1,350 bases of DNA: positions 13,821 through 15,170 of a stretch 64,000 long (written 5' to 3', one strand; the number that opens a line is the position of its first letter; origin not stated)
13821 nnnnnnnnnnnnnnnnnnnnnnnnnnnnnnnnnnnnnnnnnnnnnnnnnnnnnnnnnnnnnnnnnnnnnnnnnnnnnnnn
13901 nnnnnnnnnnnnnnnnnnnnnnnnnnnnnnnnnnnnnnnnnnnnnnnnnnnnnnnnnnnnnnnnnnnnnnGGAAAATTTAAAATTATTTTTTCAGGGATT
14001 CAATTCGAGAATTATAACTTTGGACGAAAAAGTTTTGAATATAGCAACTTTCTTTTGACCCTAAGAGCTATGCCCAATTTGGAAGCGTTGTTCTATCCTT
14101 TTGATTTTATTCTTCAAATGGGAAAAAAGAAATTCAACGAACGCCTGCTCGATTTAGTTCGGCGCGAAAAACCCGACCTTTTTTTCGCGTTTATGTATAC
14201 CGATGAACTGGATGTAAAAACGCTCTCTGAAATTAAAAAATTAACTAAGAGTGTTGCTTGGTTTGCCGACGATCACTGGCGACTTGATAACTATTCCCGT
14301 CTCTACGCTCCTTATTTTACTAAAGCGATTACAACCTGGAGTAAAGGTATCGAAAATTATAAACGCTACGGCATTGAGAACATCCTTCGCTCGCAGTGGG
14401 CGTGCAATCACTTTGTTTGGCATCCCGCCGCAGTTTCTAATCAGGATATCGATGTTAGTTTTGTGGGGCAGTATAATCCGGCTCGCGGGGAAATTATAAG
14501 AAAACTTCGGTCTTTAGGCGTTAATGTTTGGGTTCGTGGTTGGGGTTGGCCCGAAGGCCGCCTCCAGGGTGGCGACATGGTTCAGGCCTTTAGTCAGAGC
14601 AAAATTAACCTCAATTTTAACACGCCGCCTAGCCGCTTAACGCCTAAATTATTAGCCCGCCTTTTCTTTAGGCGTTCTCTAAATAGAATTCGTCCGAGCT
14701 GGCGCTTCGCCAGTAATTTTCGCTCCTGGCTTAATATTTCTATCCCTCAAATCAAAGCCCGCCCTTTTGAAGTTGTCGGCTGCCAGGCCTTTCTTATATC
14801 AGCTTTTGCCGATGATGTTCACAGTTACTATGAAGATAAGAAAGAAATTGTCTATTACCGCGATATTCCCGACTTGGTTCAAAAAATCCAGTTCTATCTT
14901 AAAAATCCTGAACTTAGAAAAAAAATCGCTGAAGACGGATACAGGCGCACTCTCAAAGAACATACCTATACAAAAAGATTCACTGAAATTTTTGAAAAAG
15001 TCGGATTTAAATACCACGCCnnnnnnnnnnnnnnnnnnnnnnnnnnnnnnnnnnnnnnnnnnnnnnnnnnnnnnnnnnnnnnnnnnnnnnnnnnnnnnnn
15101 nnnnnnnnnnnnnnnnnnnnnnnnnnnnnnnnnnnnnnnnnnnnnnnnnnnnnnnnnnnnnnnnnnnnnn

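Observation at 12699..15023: Fusion of a GT9 heptosyltransferase with a CgeB-like glycosyltransferase domain in one 774-aa protein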

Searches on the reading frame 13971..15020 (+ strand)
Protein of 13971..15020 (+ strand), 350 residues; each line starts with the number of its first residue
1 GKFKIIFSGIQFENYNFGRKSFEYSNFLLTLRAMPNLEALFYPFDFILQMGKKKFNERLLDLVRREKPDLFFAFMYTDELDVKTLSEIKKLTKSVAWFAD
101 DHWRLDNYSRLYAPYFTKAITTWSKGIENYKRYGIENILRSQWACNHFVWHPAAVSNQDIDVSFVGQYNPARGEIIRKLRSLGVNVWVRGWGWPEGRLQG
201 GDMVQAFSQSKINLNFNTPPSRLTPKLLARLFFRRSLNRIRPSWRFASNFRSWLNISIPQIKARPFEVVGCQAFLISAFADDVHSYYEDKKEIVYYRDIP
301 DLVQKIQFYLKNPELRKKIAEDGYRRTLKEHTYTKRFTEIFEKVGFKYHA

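Call 23: find_homologous_proteins(query=window:13971-15020:+)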
Query window:13971-15020:+ (350 aa): 614 proteins with E <= 0.001 among 2327 candidates; the best 120 are listed.
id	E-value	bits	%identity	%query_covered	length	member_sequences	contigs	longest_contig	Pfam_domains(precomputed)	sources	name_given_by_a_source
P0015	9.1e-184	628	76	100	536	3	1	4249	PF13524.13,PF01075.24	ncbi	-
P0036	3.4e-151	521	63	98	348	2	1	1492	PF13524.13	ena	-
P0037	1.4e-146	506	65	99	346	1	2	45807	PF13524.13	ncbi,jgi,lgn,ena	-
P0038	3.6e-144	498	64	98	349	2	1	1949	PF13524.13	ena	-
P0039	4.4e-138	478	60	98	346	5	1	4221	PF13524.13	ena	-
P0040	1.1e-137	477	60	99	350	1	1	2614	PF13524.13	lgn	-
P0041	5.8e-137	474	61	99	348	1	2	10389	PF13524.13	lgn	-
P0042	2.8e-135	469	61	99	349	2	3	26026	PF13524.13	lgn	-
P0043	1.6e-132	460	59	99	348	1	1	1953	PF13524.13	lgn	-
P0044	2.9e-132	459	60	98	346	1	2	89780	PF13524.13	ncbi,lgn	-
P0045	6.5e-132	458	60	98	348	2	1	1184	PF13524.13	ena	-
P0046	2.9e-131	456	58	99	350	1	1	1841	PF13524.13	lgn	-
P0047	4.5e-131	455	56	99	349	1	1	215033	PF13524.13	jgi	jgi:spore maturation protein CgeB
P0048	1.1e-129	451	58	98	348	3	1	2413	PF13524.13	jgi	jgi:spore maturation protein CgeB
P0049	4.1e-128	445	56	97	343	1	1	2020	PF13524.13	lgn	-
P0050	1.1e-127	444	60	98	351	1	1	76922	PF13524.13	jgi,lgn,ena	-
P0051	4.7e-127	442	59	98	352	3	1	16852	PF13524.13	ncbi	-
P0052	4.9e-127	442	57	98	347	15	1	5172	PF13524.13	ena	-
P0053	5.1e-127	442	55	98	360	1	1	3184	PF13524.13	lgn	-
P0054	1.4e-126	440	57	98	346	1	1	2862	PF13524.13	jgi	jgi:spore maturation protein CgeB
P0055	1.8e-126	440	65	84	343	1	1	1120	PF13524.13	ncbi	ncbi:MAG: hypothetical protein AAB967_04010, partial [Patescibacteria group bacterium]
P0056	1.1e-125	437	55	98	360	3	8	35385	PF13524.13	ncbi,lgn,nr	ncbi:MAG: glycosyltransferase [Candidatus Liptonbacteria bacterium]|nr:glycosyltransferase [Candidat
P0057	2.6e-125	436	57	98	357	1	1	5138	PF13524.13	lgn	-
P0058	4.2e-125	435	57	98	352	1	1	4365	PF13524.13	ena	-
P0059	4.6e-125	435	57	98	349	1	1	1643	PF13524.13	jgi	jgi:spore maturation protein CgeB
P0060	9.4e-125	434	54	98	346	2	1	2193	PF13524.13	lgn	-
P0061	9.7e-125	434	56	99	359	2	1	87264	PF13524.13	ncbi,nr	ncbi:MAG: glycosyltransferase [Candidatus Liptonbacteria bacterium]|nr:glycosyltransferase [Candidat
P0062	3.6e-124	432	55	99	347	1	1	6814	PF13524.13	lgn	-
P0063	1.1e-123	431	55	98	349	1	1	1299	PF13524.13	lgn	-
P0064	1.7e-123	430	54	98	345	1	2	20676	PF13524.13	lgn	-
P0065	3.2e-123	429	57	98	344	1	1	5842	PF13524.13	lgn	-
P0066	2.9e-122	426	54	98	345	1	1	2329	PF13524.13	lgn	-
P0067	3.0e-121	423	54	98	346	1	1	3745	PF13524.13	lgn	-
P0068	8.0e-120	418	54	98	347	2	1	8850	PF13524.13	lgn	-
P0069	1.5e-119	417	54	98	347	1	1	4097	PF13524.13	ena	-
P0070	2.6e-119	416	54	98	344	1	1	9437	PF13524.13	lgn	-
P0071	2.9e-119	416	56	98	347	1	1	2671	PF13524.13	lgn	-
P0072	3.3e-119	416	52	99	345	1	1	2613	PF13524.13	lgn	-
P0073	8.0e-119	415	53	98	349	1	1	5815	PF13524.13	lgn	-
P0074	2.0e-118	413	53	97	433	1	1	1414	PF13524.13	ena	-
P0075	4.8e-118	412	53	98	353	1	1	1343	PF13524.13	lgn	-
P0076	5.2e-118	412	52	98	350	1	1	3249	PF13524.13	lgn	-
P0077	6.7e-118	412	54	99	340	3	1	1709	PF13524.13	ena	-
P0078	1.2e-117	411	52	99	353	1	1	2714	PF13524.13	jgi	-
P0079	1.8e-117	410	52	98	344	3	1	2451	PF13524.13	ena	-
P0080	2.2e-117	410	53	98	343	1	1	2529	PF13524.13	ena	-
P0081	5.2e-117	409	52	98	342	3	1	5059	PF13524.13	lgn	-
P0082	6.3e-117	409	54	98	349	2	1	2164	PF13524.13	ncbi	-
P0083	1.9e-116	407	51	99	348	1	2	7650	PF13524.13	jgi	jgi:spore maturation protein CgeB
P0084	2.2e-116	407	51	98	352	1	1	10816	PF13524.13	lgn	-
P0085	3.9e-116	406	51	99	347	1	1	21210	PF13524.13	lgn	-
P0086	6.6e-116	405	52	98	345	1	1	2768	PF13524.13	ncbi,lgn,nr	ncbi:MAG: glycosyltransferase [Parcubacteria group bacterium]|nr:glycosyltransferase [Parcubacteria 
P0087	7.6e-116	405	54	97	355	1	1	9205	PF13524.13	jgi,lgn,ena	-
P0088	1.6e-115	404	54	98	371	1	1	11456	PF13524.13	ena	-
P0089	2.0e-115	404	52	98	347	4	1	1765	PF13524.13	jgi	-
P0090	2.2e-115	403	52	98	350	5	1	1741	PF13524.13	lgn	-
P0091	4.2e-115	403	52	98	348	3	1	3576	PF13524.13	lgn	-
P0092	5.9e-115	402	53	99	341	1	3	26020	PF13524.13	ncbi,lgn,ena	ncbi:MAG: glycosyltransferase [Patescibacteria group bacterium]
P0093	8.9e-115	402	53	99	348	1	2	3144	PF13524.13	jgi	-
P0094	2.2e-114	400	53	98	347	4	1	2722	PF13524.13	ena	-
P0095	2.2e-114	400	51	98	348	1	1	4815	PF13524.13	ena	-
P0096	2.5e-114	400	53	98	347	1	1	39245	PF13524.13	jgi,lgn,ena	-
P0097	3.0e-114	400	52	98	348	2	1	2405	PF13524.13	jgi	-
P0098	5.5e-114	399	52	99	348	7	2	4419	PF13524.13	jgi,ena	-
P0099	9.8e-114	398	53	99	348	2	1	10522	PF13524.13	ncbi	-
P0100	1.2e-113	398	50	98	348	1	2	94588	PF13524.13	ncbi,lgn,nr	ncbi:MAG: glycosyltransferase [Candidatus Liptonbacteria bacterium]|nr:glycosyltransferase [Candidat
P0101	1.2e-113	398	50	99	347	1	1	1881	PF13524.13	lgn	-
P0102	1.5e-113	398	51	98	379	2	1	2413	PF13524.13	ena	-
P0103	1.6e-113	397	51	98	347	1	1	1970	PF13524.13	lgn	-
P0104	2.1e-113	397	52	98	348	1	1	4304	PF13524.13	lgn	-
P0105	4.4e-113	396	51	98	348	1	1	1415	PF13524.13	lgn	-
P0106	4.8e-113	396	52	98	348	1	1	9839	PF13524.13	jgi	-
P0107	7.9e-113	395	50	99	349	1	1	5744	PF13524.13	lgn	-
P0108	9.5e-113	395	50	98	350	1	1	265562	PF13524.13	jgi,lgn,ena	-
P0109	1.0e-112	395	52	98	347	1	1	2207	PF13524.13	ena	-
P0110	1.6e-112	394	53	98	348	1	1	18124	PF13524.13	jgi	-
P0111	1.8e-112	394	53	99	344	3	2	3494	PF13524.13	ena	-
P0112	1.8e-112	394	51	98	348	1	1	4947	PF13524.13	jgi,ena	-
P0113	2.2e-112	394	53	99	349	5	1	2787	PF13524.13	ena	-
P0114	2.3e-112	394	52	99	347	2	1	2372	PF13524.13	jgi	-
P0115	3.2e-112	393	52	99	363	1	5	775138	PF13524.13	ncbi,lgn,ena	-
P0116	4.3e-112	393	52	99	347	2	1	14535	PF13524.13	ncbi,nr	ncbi:glycosyltransferase [Patescibacteria group bacterium]|nr:glycosyltransferase [Patescibacteria g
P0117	6.3e-112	392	50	99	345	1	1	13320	PF13524.13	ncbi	-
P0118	6.5e-112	392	50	98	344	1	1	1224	PF13524.13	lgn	-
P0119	7.3e-112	392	50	99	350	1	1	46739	PF13524.13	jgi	jgi:spore maturation protein CgeB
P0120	9.8e-112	392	51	98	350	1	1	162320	PF13524.13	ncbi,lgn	-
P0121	1.3e-111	391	52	98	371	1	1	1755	PF13524.13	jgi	-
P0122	1.8e-111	391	50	98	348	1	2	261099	PF13524.13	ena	-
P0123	2.0e-111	390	50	98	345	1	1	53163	PF13524.13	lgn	-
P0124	2.1e-111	390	52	97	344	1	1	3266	PF13524.13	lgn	-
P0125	2.6e-111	390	52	98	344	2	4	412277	PF13524.13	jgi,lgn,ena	jgi:spore maturation protein CgeB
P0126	5.2e-111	389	49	99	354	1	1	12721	PF13524.13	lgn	-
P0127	6.0e-111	389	51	98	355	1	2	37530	PF13524.13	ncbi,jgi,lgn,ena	-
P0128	6.9e-111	389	50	95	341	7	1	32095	PF13524.13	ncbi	-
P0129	9.0e-111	388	52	98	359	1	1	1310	PF13524.13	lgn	-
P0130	1.1e-110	388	49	99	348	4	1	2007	PF13524.13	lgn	-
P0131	1.3e-110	388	51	97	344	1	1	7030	PF13524.13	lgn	-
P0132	1.5e-110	388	50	99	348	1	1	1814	PF13524.13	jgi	-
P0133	1.9e-110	387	51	98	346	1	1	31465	PF13524.13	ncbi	-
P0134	3.0e-110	387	52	98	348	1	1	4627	PF13524.13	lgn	-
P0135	3.3e-110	386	50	97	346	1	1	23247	PF13524.13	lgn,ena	-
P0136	3.4e-110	386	51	98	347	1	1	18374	PF13524.13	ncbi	-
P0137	4.6e-110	386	52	98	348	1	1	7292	PF13524.13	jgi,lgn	-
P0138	4.8e-110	386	50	98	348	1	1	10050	PF13524.13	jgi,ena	-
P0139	6.8e-110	385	49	98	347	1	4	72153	PF13524.13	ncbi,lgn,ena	-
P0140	7.0e-110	385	49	98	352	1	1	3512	PF13524.13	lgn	-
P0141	1.3e-109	385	50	98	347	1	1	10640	PF13524.13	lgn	-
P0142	3.2e-109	383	48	98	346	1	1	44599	PF13524.13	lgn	-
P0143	3.6e-109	383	50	99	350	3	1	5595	PF13524.13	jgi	jgi:spore maturation protein CgeB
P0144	3.7e-109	383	50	98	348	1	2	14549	PF13524.13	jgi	-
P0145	4.2e-109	383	49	99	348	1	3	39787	PF13524.13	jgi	jgi:spore maturation protein CgeB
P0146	5.4e-109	382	48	99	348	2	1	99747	PF13524.13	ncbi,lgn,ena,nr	ncbi:MAG: hypothetical protein G01um101420_305 [Parcubacteria group bacterium Gr01-1014_20]|nr:MAG: 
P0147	7.7e-109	382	49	98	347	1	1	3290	PF13524.13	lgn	-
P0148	8.6e-109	382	47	98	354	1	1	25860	PF13524.13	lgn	-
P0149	1.0e-108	382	49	98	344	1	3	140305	PF13524.13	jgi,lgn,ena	-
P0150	1.1e-108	381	49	98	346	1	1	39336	PF13524.13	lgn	-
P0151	1.2e-108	381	50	98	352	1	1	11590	PF13524.13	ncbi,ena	-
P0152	1.2e-108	381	50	98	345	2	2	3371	PF13524.13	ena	-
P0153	1.7e-108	381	50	97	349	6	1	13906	PF13524.13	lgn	-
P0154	1.8e-108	381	48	99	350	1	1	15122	PF13524.13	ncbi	-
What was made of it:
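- On CgeB-like glycosyltransferase (Pfam PF13524 Glyco_trans_1_2): The only link is the JGI label on close homologues (call 23).
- Closest known: CgeB-type glycosyltransferases. Same: JGI labels close stand-alone homologues 'spore maturation protein CgeB' (call 23).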

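Call 25: find_encoding_contigs(protein=P0037, flank=8000, max_places=1)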
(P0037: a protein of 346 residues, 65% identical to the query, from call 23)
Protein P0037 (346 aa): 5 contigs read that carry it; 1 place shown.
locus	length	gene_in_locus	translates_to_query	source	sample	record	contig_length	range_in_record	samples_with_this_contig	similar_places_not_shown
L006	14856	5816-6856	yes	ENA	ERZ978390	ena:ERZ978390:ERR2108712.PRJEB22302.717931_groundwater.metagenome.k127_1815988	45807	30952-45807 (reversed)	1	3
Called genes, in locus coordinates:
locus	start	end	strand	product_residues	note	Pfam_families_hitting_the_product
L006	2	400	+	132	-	?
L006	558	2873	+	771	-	PF04932:Wzy_C, PF13428:TPR_14 (faint), PF13431:TPR_17 (faint), PF14559:TPR_19 (faint), PF07719:TPR_2 (faint), PF13414:TPR_11 (faint), PF00515:TPR_1 (faint)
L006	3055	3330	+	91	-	PF00216:Bac_DNA_binding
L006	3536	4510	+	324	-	PF00294:PfkB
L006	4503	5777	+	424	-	PF01075:Glyco_transf_9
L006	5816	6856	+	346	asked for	PF13524:Glyco_trans_1_2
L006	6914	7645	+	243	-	PF01209:Ubie_methyltran, PF02353:CMAS (weak), PF05175:MTS (weak), PF13489:Methyltransf_23, PF13847:Methyltransf_31, PF08241:Methyltransf_11, PF08242:Methyltransf_12, PF13649:Methyltransf_25, +1 more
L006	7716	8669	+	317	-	PF00535:Glycos_transf_2, PF10111:Glyco_tranf_2_2, PF13641:Glyco_tranf_2_3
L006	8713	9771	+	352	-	PF01073:3Beta_HSD, PF01370:Epimerase, PF05368:NmrA, PF07993:NAD_binding_4, PF13460:NAD_binding_10 (weak), PF16363:GDP_Man_Dehyd, PF01370:Epimerase, PF16363:GDP_Man_Dehyd, +2 more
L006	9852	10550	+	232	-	-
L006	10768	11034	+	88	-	-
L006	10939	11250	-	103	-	PF22296:bAvd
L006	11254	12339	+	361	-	PF00078:RVT_1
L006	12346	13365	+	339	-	PF00288:GHMP_kinases_N, PF08544:GHMP_kinases_C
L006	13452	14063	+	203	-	PF13580:SIS_2, PF01380:SIS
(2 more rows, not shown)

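Call 26: find_encoding_contigs(protein=P0047, flank=8000, max_places=1)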
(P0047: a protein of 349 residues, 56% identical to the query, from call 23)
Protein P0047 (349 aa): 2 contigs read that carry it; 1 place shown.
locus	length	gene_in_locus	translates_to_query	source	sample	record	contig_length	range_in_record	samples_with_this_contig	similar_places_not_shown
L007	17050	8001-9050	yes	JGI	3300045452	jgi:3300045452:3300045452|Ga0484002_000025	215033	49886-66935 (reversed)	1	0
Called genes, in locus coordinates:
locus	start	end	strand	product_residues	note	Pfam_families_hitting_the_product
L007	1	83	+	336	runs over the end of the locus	PF00288:GHMP_kinases_N, PF08544:GHMP_kinases_C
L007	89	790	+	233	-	PF00483:NTP_transferase, PF12804:NTP_transf_3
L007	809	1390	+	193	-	PF13580:SIS_2, PF01380:SIS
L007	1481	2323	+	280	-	PF00106:adh_short, PF13561:adh_short_C2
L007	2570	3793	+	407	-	PF13489:Methyltransf_23, PF08484:Methyltransf_14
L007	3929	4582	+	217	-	-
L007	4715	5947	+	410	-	PF13439:Glyco_transf_4, PF13579:Glyco_trans_4_4, PF20706:GT4-conflict, PF00534:Glycos_transf_1, PF13692:Glyco_trans_1_4, PF13524:Glyco_trans_1_2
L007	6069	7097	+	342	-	PF13524:Glyco_trans_1_2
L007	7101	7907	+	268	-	PF02475:TRM5-TYW2_MTfase, PF05050:Methyltransf_21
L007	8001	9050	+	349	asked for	PF13524:Glyco_trans_1_2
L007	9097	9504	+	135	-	PF05635:23S_rRNA_IVP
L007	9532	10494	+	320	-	PF00535:Glycos_transf_2, PF10111:Glyco_tranf_2_2, PF13641:Glyco_tranf_2_3, PF13632:Glyco_trans_2_3 (weak)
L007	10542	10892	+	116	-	-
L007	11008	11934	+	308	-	PF01073:3Beta_HSD, PF01370:Epimerase, PF02719:Polysacc_synt_2, PF07993:NAD_binding_4 (faint), PF16363:GDP_Man_Dehyd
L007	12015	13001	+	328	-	PF00288:GHMP_kinases_N, PF08544:GHMP_kinases_C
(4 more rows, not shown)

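Call 43: predict_structure(alignment_id=A2)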
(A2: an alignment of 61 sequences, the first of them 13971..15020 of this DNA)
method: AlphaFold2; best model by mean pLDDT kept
length: 350 residues; sequences in the alignment: 61
mean_pLDDT: 96.3   pTM: 0.92
mean pLDDT of the five models: 96.3, 96.2, 96.0, 95.9, 95.8
residues with pLDDT >= 90: 335; 70-90: 15; 50-70: 0; < 50: 0
segments of 3 or more residues with pLDDT < 50: none
pLDDT, mean of each block of 10 residues (from residue 1): 96 92 96 98 98 98 99 97 98 97 94 98 96 98 97 96 96 97 98 94 97 94 91 95 95 92 97 97 95 97 99 99 98 98 93
secondary structure, 60 per line:
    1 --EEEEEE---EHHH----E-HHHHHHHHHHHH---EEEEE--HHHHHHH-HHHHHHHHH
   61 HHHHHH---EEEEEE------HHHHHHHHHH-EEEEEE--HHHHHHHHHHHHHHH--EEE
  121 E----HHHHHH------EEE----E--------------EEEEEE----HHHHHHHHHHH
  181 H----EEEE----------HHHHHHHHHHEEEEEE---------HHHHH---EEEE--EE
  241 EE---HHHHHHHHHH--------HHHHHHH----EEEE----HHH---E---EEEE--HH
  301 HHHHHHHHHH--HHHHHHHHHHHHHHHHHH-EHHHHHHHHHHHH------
elements in order: E3-8 H22-33 E37-41 H44-50 H52-66 E70-75 H82-91 E93-98 H101-115 E118-121 H126-131 E138-140 E160-165 H170-181 E186-189 H200-209 E210-215 H225-229 E233-236 E239-242 H246-255 H264-270 E275-278 E293-296 H299-310 H313-330 H333-344
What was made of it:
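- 13977..15008 (+): CgeB-like (PF13524) complete GT-B glycosyltransferase domain, aa 427-770. Invariant residues include G590, R596, R688, F690 and E691. AF2 model with pLDDT 96.3 and pTM 0.92 (call 43).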

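Call 46: fold_search(model_id=the predicted structure, library=pdb)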
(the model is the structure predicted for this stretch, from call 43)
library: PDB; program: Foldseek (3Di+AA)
matches with E <= 10: 1352; with E <= 0.001: 235
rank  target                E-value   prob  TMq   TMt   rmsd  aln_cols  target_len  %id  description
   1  3oka_A                4.3e-11  1.00  0.62  0.59   6.8       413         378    9  Crystal structure of Corynebacterium glutamicum PimB' in complex with GDP-Man (triclinic crystal form) (released 2010-09-15)
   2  7qsg_A                6.1e-11  1.00  0.64  0.59   5.8       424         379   10  Methylmannose polysaccharide mannosyltransferase from M. hassiacum (released 2023-01-25)
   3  6tvp_A                1.2e-10  1.00  0.64  0.59   5.6       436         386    9  Structure of Mycobacterium smegmatis alpha-maltose-1-phosphate synthase GlgM (released 2020-04-22)
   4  3c48_B                1.3e-10  1.00  0.44  0.40  10.7       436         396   10  Structure of the retaining glycosyltransferase MshA: The first step in mycothiol biosynthesis. Organism: Corynebacteri (released 2008-03-25)
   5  3mbo_D                2.8e-10  1.00  0.63  0.60   6.4       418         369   10  Crystal Structure of the Glycosyltransferase BaBshA bound with UDP and L-malate (released 2010-09-29)
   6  2jjm_A                3.8e-10  1.00  0.65  0.64   5.2       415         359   12  Crystal Structure of a family GT4 glycosyltransferase from Bacillus anthracis ORF BA1558. (released 2008-08-05)
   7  6tvp_B                4.2e-10  1.00  0.63  0.57   7.0       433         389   10  Structure of Mycobacterium smegmatis alpha-maltose-1-phosphate synthase GlgM (released 2020-04-22)
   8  3c4q_A                4.5e-10  1.00  0.61  0.55   6.6       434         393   10  Structure of the retaining glycosyltransferase MshA : The first step in mycothiol biosynthesis. Organism : Corynebacte (released 2008-04-01)
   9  3mbo_E                6.0e-10  1.00  0.65  0.61   6.5       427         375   10  Crystal Structure of the Glycosyltransferase BaBshA bound with UDP and L-malate (released 2010-09-29)
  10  3c4q_B                7.6e-10  1.00  0.56  0.51   5.4       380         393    9  Structure of the retaining glycosyltransferase MshA : The first step in mycothiol biosynthesis. Organism : Corynebacte (released 2008-04-01)
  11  9v0w_B                2.8e-09  1.00  0.63  0.62   5.8       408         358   12  UDP-Glc:tetrahydrobiopterin glucosyltransferase from Pseudanabaena sp. Chao 1811 (released 2025-11-26)
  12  3mbo_C                2.9e-09  1.00  0.63  0.59   6.3       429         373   10  Crystal Structure of the Glycosyltransferase BaBshA bound with UDP and L-malate (released 2010-09-29)
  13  3mbo_F                3.7e-09  1.00  0.65  0.62   5.1       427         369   10  Crystal Structure of the Glycosyltransferase BaBshA bound with UDP and L-malate (released 2010-09-29)
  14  8vrf_A                4.0e-09  1.00  0.63  0.50   7.0       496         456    8  Sucrose-phosphate synthase-like protein from Leishmania major (released 2025-08-13)
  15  6kih_A                4.4e-09  1.00  0.61  0.54   6.6       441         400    9  Sucrose-phosphate synthase (tll1590) from Thermosynechococcus elongatus (released 2020-05-27)
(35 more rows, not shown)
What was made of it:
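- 13977..15008 (+): Foldseek top hits are GT4 enzymes: PimB', ManT, GlgM, MshA, BshA (call 46).
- Closest known: Retaining GT4 GT-B enzymes. Same: Best structural matches of the C-terminal half (E 4e-11 to 1e-8, TM ~0.6, call 46).
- The C-terminal half is a full GT-B. The model has pLDDT 96 (call 43) and its top structural hits are GT4 enzymes (call 46).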
